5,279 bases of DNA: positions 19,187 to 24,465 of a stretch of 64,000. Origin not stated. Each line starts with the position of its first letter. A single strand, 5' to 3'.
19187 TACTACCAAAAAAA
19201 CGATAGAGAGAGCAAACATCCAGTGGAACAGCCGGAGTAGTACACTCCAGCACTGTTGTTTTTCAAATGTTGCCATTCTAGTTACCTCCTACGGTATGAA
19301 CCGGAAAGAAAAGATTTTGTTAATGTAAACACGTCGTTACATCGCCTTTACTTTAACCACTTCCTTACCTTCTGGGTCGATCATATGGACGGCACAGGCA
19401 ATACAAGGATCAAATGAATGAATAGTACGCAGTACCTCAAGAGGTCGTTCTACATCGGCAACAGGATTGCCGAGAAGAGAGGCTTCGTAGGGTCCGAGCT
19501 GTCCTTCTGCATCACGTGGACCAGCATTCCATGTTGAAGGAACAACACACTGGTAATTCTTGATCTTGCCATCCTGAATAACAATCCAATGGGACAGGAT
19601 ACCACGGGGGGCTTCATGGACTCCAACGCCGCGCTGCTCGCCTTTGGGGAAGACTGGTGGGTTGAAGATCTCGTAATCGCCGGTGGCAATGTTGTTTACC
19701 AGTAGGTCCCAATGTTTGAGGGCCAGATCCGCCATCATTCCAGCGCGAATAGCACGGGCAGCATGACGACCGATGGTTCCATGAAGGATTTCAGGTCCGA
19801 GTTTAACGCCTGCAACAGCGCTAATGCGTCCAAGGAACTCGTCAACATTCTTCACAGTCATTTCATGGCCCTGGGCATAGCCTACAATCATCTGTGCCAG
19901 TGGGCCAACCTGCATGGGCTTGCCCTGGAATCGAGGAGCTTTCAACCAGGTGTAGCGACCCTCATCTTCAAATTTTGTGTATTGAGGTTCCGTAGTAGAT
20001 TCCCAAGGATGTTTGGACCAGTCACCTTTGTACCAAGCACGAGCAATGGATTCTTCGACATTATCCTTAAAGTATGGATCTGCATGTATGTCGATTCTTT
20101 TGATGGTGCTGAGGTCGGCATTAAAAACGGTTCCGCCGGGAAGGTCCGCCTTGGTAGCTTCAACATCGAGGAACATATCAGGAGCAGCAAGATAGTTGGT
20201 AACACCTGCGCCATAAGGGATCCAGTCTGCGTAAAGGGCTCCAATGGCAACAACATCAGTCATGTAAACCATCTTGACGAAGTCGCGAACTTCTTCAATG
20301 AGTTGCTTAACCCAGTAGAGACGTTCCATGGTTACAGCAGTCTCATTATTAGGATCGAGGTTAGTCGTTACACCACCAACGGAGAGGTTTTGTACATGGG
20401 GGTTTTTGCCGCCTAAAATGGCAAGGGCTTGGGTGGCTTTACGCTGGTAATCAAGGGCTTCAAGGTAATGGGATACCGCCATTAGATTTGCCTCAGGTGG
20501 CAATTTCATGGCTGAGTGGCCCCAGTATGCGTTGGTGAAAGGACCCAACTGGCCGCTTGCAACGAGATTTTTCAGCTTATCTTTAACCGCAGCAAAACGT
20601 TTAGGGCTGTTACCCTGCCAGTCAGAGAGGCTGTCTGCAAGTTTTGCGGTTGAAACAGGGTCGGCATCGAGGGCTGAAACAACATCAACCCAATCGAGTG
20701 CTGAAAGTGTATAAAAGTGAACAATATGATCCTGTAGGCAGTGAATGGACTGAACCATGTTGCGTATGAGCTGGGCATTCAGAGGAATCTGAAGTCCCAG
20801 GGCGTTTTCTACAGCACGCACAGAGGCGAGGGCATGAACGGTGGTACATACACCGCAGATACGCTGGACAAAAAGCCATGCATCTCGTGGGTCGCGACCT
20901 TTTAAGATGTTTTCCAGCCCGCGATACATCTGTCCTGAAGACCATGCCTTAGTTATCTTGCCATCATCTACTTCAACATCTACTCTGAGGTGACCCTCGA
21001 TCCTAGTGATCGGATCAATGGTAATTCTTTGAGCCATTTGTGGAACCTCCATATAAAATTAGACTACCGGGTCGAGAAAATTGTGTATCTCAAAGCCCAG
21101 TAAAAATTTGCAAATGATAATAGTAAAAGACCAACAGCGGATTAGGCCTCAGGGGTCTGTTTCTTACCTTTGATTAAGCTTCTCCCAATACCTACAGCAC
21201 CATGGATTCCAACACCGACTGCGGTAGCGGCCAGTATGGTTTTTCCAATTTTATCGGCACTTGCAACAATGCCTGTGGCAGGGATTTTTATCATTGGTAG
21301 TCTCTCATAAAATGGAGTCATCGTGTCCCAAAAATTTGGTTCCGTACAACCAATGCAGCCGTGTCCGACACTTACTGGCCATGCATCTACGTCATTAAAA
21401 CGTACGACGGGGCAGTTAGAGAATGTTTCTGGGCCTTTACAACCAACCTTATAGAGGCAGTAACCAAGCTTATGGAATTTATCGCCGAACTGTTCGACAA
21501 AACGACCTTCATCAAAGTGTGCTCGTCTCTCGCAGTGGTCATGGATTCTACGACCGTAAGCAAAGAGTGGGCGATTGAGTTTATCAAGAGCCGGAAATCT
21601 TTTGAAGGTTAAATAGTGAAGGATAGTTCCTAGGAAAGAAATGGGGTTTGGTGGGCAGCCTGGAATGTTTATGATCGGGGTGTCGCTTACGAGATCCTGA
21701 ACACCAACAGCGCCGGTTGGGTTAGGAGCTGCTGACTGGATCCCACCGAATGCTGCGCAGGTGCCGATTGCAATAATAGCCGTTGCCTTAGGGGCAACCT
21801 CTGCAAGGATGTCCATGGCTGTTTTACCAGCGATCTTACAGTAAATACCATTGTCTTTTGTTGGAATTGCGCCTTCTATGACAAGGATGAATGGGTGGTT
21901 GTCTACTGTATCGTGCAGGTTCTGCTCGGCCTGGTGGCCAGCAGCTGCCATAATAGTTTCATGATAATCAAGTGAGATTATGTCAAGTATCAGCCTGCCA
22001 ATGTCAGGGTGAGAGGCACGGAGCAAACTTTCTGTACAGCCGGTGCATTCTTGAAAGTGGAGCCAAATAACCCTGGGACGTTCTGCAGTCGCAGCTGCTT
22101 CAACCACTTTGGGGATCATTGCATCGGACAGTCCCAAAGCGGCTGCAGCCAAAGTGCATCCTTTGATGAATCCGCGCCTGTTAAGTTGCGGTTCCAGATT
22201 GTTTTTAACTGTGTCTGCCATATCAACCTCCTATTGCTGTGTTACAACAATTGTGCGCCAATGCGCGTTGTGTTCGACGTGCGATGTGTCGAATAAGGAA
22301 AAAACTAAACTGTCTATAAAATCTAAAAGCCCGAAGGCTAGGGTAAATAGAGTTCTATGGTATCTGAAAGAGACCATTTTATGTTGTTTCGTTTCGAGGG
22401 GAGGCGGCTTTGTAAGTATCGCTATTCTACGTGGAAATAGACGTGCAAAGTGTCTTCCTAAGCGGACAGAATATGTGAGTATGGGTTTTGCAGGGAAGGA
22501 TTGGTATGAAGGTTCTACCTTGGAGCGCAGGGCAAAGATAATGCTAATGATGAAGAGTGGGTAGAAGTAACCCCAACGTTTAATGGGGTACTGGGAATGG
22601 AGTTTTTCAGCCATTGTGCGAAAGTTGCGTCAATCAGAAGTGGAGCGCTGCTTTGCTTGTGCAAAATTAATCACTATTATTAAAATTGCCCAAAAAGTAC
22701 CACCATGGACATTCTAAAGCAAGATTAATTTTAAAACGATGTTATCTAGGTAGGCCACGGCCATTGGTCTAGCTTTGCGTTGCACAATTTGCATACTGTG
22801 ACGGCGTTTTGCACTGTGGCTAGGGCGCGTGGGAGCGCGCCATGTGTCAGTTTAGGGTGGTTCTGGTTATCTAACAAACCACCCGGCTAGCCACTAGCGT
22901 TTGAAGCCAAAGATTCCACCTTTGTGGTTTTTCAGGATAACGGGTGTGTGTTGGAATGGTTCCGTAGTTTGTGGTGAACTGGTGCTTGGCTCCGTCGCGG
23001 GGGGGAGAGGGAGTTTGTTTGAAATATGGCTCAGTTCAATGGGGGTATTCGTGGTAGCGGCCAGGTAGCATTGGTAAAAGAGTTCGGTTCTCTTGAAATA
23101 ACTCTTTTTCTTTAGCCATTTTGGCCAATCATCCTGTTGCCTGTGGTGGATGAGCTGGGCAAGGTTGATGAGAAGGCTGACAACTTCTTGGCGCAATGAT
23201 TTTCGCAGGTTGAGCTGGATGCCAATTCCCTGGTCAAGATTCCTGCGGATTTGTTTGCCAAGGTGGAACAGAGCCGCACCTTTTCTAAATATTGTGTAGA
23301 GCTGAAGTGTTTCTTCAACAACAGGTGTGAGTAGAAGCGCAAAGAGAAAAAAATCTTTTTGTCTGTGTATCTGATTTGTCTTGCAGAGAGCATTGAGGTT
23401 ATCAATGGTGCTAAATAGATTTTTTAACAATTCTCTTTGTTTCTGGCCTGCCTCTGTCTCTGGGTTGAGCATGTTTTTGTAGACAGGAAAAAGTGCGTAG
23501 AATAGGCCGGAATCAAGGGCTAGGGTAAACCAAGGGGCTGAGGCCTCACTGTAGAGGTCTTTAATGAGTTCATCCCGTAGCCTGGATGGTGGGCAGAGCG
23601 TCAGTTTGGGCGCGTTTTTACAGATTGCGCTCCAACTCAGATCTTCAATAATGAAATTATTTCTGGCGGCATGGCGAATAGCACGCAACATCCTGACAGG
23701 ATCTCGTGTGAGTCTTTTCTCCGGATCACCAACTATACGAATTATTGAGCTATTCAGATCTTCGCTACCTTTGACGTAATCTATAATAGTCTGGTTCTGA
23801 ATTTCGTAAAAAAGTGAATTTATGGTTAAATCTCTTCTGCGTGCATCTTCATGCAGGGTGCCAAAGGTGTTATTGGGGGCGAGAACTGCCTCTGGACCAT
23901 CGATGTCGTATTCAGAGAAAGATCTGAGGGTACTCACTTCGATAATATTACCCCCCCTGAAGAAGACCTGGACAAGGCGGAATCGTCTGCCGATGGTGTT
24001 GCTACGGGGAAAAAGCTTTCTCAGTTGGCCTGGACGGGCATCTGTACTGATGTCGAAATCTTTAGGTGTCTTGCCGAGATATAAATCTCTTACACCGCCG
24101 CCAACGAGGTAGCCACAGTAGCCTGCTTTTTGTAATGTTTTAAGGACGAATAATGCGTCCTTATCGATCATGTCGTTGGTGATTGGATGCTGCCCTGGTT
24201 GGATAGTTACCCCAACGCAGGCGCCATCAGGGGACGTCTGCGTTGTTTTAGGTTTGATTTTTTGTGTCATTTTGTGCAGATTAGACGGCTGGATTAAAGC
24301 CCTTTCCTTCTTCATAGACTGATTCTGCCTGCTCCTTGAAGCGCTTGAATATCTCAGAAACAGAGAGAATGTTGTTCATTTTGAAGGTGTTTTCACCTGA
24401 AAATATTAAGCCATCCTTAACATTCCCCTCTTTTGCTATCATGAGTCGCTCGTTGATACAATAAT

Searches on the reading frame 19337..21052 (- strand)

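Call 10: search_protein_families(library=pfam, proteins=[window:19337-21052:-])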
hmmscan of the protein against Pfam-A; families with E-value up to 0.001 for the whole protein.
window:19337-21052:- (571 aa): 1 family
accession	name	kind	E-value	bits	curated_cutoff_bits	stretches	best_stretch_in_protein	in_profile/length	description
PF00374.24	NiFeSe_Hases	-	1.8e-223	743.5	25.8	1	44-556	1-508/508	Nickel-dependent hydrogenase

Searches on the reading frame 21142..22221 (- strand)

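Call 10: search_protein_families(library=pfam, proteins=[window:21142-22221:-])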
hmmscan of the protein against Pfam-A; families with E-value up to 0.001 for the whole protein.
window:21142-22221:- (359 aa): 2 families
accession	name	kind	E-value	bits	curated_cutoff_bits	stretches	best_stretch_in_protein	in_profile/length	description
PF14720.11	NiFe_hyd_SSU_C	-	2.3e-33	114.8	27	1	222-305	1-80/80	NiFe/NiFeSe hydrogenase small subunit C-terminal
PF01058.29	Oxidored_q6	-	4.1e-33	114.3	27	1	59-202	1-127/128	NADH ubiquinone oxidoreductase, 20 Kd subunit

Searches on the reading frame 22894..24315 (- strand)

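Call 10: search_protein_families(library=pfam, proteins=[window:22894-24315:-])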
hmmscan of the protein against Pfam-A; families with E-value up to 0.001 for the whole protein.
window:22894-24315:- (473 aa): 2 families
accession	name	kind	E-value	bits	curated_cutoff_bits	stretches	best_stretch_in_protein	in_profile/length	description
PF01743.26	PolyA_pol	-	1.3e-32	113.3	23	1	69-193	2-126/126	Poly A polymerase head domain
PF12627.12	PolyA_pol_RNAbd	-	1.8e-13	50.5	22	1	220-281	1-62/64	Probable RNA and SrmB- binding site of polymerase A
